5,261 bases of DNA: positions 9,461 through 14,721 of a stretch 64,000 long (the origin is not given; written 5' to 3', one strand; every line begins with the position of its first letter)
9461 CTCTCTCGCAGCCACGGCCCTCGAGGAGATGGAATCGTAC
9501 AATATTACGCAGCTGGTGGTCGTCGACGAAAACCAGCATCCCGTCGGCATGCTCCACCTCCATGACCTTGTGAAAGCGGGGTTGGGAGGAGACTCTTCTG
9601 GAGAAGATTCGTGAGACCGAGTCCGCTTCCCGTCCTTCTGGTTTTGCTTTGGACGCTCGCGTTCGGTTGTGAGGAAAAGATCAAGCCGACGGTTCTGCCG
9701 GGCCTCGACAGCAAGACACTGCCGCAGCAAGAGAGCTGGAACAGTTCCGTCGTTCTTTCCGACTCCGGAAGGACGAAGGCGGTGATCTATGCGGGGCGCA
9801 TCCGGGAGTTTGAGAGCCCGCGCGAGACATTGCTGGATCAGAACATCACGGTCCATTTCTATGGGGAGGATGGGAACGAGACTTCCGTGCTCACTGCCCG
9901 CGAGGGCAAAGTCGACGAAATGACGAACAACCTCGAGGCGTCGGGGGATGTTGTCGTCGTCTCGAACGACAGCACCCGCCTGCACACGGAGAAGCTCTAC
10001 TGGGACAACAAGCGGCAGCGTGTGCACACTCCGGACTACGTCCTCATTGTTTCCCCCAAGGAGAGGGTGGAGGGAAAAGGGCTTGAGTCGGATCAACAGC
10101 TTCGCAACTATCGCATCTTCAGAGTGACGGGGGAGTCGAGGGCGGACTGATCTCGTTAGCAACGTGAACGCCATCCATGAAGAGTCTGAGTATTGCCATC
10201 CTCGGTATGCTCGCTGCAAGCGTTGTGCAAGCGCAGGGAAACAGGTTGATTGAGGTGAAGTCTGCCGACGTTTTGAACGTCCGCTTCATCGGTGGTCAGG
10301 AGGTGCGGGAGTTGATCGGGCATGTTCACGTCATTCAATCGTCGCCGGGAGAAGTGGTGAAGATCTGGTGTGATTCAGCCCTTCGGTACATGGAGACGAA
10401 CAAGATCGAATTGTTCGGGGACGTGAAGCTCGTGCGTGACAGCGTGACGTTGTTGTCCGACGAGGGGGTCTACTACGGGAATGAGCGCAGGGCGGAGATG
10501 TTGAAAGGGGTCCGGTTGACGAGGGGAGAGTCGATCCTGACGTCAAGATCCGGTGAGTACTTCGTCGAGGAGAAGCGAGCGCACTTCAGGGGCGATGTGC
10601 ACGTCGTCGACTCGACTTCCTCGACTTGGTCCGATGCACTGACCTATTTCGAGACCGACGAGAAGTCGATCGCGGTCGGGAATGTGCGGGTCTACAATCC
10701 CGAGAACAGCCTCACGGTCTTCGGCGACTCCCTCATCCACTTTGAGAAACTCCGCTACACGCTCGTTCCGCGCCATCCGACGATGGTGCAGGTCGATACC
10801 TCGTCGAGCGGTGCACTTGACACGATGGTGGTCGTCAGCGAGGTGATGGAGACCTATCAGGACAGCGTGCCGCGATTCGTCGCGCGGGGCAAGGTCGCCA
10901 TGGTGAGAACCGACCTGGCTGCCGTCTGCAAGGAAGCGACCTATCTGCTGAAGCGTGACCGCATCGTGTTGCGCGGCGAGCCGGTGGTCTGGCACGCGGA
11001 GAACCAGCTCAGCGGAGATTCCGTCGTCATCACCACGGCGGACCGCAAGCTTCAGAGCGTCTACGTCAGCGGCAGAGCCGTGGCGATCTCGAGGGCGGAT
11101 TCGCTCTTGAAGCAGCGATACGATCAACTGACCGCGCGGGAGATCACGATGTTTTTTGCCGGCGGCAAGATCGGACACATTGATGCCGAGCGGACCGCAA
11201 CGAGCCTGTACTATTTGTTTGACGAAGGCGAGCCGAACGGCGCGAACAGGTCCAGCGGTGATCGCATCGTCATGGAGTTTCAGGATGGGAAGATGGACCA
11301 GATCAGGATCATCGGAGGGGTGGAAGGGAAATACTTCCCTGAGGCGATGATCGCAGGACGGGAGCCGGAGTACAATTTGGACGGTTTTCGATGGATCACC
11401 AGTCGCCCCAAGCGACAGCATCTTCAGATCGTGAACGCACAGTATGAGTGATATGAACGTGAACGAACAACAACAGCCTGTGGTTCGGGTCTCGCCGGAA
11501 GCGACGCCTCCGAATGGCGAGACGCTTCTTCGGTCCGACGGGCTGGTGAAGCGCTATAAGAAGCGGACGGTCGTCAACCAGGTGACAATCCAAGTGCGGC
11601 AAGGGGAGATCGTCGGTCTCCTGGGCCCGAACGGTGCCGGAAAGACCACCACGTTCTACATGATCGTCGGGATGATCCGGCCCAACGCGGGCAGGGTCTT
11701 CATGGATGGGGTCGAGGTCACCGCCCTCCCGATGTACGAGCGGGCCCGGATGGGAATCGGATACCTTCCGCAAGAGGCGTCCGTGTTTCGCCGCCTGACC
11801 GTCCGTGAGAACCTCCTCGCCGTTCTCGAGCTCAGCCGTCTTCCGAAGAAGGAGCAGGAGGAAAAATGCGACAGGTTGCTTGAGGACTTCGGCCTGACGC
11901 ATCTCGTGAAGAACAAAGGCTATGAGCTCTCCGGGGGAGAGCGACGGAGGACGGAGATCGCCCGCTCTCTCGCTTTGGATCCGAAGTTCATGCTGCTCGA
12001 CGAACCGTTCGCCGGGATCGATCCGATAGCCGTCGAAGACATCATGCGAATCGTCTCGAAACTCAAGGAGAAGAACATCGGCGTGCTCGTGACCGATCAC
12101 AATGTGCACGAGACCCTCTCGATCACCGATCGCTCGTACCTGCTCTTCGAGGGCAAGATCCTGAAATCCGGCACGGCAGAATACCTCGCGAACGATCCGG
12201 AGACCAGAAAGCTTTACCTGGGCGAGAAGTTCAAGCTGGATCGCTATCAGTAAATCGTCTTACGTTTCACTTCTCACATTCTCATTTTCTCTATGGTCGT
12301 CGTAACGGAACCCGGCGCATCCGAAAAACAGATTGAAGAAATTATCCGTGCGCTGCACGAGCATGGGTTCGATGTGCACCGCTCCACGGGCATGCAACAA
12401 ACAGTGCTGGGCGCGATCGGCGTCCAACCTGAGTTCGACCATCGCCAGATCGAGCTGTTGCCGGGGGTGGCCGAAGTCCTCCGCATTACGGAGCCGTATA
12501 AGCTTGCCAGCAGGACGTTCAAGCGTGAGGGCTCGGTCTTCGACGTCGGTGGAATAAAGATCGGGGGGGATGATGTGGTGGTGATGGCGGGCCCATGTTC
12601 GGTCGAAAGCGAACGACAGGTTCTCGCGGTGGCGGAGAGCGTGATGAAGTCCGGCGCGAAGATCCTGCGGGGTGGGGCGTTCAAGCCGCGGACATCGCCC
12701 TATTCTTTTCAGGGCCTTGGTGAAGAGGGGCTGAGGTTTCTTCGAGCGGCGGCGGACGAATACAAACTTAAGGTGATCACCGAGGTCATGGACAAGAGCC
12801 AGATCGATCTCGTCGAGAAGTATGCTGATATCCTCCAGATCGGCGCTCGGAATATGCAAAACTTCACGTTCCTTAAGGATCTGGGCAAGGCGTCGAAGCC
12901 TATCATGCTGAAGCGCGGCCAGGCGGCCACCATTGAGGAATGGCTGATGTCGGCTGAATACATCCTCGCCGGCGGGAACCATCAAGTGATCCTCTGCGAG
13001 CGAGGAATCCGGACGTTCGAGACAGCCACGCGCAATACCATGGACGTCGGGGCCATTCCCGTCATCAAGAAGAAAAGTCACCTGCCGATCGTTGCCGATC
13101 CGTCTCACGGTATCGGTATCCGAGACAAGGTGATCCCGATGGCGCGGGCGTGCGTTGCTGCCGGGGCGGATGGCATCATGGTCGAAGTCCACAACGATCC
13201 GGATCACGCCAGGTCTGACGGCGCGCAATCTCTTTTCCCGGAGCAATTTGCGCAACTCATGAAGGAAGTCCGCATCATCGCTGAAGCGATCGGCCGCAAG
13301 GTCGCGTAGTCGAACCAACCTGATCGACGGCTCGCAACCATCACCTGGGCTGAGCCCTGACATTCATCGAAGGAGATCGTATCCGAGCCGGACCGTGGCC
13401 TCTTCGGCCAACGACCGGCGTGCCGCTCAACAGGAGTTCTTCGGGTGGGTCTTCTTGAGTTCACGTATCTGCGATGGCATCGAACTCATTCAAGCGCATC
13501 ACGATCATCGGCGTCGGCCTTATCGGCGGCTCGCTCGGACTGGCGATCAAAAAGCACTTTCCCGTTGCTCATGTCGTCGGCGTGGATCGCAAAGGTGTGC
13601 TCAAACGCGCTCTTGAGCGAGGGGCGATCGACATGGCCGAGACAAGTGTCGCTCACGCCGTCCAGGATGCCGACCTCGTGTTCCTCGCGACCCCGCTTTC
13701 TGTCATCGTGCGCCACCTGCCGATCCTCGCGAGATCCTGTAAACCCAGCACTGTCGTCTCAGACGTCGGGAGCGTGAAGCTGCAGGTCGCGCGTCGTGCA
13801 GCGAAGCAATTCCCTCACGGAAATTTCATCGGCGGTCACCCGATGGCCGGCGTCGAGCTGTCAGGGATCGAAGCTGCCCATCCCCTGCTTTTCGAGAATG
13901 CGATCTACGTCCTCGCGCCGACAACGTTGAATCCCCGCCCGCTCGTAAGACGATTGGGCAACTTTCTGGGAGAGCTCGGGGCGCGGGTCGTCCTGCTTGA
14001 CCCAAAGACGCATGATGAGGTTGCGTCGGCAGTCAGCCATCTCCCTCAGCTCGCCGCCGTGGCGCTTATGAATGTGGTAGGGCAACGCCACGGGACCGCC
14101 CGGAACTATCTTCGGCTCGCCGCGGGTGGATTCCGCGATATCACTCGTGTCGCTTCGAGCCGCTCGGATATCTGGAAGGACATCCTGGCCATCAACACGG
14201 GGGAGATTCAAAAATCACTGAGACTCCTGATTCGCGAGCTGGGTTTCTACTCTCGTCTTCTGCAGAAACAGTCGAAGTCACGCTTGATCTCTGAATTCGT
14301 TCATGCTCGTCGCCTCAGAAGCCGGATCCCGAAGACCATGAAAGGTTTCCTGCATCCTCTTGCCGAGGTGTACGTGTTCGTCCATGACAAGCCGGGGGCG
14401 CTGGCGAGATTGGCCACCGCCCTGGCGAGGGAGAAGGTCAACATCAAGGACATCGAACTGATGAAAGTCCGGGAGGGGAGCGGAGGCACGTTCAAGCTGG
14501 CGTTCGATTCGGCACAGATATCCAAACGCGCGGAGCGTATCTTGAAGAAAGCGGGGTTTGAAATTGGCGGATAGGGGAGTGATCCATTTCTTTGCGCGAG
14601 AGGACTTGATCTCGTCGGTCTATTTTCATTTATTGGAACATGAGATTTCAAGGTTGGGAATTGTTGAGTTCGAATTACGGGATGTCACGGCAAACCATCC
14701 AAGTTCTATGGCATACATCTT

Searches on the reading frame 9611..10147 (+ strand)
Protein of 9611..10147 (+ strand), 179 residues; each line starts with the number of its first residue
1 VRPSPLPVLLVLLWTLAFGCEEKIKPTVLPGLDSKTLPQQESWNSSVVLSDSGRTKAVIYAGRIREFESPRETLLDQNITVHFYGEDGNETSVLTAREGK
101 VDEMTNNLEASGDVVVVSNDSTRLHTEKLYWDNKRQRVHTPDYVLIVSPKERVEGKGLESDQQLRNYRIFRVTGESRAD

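Call 5: search_protein_families(library=pfam, proteins=[window:9611-10147:+], max_evalue=0.01)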
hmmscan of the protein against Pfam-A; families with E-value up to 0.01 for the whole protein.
window:9611-10147:+ (179 aa): 1 family
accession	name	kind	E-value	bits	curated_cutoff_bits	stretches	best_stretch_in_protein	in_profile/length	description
PF06835.18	LptC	-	1.6e-12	47.9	21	1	46-170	41-167/175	Lipopolysaccharide-assembly, LptC-related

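Call 6: search_protein_families(library=ncbifam, proteins=[window:9611-10147:+], max_evalue=1)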
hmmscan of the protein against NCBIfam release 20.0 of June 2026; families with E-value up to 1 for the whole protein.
window:9611-10147:+ (179 aa): 1 family
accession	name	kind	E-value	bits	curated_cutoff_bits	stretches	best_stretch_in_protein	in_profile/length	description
TIGR04409.1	LptC_YrbK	equivalog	6e-22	78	38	1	8-170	9-173/180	LPS export ABC transporter periplasmic protein LptC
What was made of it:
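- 9611..10150 (+): lptC. TIGR04409, E = 6e-22 (call 6).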

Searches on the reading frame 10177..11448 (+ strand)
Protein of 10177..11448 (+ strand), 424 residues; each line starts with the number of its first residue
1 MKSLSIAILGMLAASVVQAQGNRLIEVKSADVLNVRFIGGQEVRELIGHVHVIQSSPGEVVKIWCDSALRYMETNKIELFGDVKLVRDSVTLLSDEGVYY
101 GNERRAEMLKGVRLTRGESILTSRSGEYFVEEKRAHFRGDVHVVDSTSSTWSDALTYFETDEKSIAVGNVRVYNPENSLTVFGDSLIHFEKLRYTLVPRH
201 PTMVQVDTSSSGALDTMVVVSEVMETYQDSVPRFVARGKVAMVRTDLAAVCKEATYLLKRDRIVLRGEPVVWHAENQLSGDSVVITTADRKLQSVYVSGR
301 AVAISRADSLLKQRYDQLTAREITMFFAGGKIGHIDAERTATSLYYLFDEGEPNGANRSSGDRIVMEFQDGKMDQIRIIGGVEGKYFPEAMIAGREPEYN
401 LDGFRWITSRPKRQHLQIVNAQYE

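Call 5: search_protein_families(library=pfam, proteins=[window:10177-11448:+], max_evalue=0.01)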
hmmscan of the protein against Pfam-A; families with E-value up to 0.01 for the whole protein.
window:10177-11448:+ (424 aa): 2 families
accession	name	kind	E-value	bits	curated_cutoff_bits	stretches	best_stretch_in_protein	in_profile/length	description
PF13100.11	OstA_2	-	6.3e-19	68.6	21.2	1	24-180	3-156/158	OstA-like protein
PF03968.19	LptD_N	-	4.1e-10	40.3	20.4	1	71-190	10-109/113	LptA/(LptD N-terminal domain) LPS transport protein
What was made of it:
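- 10177..11451 (+): lptA-like periplasmic LPS-transport protein (424 aa). PF13100 OstA_2 and PF03968 LptD_N (call 5).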

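Call 6: search_protein_families(library=ncbifam, proteins=[window:10177-11448:+], max_evalue=1)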
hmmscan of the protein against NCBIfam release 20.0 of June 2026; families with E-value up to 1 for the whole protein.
window:10177-11448:+ (424 aa): 2 families
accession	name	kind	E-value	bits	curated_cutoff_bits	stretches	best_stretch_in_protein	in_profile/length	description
TIGR03002.1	outer_YhbN_LptA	equivalog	6.7e-08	32.5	71.7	1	229-295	54-126/142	lipopolysaccharide transport periplasmic protein LptA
TIGR04409.1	LptC_YrbK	equivalog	0.0024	17.4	38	1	50-143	78-178/180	LPS export ABC transporter periplasmic protein LptC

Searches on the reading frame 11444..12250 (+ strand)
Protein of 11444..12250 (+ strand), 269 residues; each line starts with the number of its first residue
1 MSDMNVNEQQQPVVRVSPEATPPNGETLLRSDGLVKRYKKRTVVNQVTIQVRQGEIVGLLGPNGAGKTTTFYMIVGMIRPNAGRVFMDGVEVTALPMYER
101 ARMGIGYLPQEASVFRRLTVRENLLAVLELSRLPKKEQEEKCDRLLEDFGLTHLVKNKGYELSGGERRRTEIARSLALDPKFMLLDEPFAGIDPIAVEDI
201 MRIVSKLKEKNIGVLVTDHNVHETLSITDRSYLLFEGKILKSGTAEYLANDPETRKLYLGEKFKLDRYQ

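Call 5: search_protein_families(library=pfam, proteins=[window:11444-12250:+], max_evalue=0.01)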
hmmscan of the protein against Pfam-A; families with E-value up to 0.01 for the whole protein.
window:11444-12250:+ (269 aa): 4 families
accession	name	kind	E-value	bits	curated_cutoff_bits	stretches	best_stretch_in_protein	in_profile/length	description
PF00005.33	ABC_tran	-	3.2e-36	125.4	25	1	45-190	2-137/137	ABC transporter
PF13304.12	AAA_21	-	3.3e-08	34.4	27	1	110-221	180-300/304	AAA domain, putative AbiEii toxin, Type IV TA system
PF02463.25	SMC_N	-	0.0019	18.1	40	0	142-221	123-199/220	RecF/RecN/SMC N terminal domain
PF19993.5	DO-GTPase2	-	0.0081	16.3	27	0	56-146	2-93/226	Double-GTPase 2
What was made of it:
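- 11444..12253 (+): lptB (LPS export ABC ATPase). PF00005 ABC_tran, E = 3e-36 (call 5).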

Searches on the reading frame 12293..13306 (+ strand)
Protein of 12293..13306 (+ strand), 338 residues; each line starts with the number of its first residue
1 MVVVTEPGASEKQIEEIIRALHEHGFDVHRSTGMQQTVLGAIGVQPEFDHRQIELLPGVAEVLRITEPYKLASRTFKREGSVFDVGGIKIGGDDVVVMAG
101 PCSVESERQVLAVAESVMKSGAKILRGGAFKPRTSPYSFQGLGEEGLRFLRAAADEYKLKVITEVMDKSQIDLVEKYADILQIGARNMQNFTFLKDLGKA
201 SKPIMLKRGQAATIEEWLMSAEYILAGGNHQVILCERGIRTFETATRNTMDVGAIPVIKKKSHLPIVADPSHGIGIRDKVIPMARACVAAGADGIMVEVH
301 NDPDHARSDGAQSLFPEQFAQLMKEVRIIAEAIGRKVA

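Call 5: search_protein_families(library=pfam, proteins=[window:12293-13306:+], max_evalue=0.01)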
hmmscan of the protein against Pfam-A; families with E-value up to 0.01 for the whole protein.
window:12293-13306:+ (338 aa): 4 families
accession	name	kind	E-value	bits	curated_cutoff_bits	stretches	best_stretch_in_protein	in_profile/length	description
PF00793.26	DAHP_synth_1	-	2.6e-83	279.5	25.5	1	87-328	9-266/270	DAHP synthetase I family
PF18152.6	DAHP_snth_FXD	-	2.1e-19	69.5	27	1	1-67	1-67/67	DAHP synthase ferredoxin-like domain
PF03102.20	NeuB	-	2.2e-12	47.4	22.1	1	142-337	53-240/241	NeuB family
PF02679.21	ComA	-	0.0039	17.1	25.2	0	278-326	145-194/243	(2R)-phospho-3-sulfolactate synthase (ComA)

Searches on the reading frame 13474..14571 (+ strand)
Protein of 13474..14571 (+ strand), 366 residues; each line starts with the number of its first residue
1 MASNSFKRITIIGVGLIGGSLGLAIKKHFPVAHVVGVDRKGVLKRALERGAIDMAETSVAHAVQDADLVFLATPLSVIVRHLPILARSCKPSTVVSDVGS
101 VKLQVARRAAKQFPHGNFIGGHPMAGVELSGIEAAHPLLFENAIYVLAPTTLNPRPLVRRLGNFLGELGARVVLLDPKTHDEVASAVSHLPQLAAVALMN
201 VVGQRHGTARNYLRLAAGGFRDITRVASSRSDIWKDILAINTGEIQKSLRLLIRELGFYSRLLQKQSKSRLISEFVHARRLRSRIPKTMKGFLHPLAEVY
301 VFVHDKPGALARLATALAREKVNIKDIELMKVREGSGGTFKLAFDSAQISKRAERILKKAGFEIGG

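Call 40: search_protein_families(library=pfam, proteins=[window:13474-14571:+], max_evalue=0.0001)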
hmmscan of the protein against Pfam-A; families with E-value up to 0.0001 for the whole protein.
window:13474-14571:+ (366 aa): 6 families
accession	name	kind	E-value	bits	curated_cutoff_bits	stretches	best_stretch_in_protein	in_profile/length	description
PF02153.23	PDH_N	-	4.4e-33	114.4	26.5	1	21-174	1-154/154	Prephenate dehydrogenase, nucleotide-binding domain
PF20463.3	PDH_C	-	2.1e-19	70.2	22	1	176-273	1-98/102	Prephenate dehydrogenase, dimerization domain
PF01842.31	ACT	-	3.5e-08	33.5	27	1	299-338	3-41/66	ACT domain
PF03807.23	F420_oxidored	-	7.1e-06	27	21.6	1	8-96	1-90/94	NADP oxidoreductase coenzyme F420-dependent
PF22629.2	ACT_AHAS_ss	-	5.3e-05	23.7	27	0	301-346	3-48/67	AHAS small subunit-like ACT domain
PF13291.12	ACT_4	-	5.7e-05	24.2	27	0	297-340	7-48/80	ACT domain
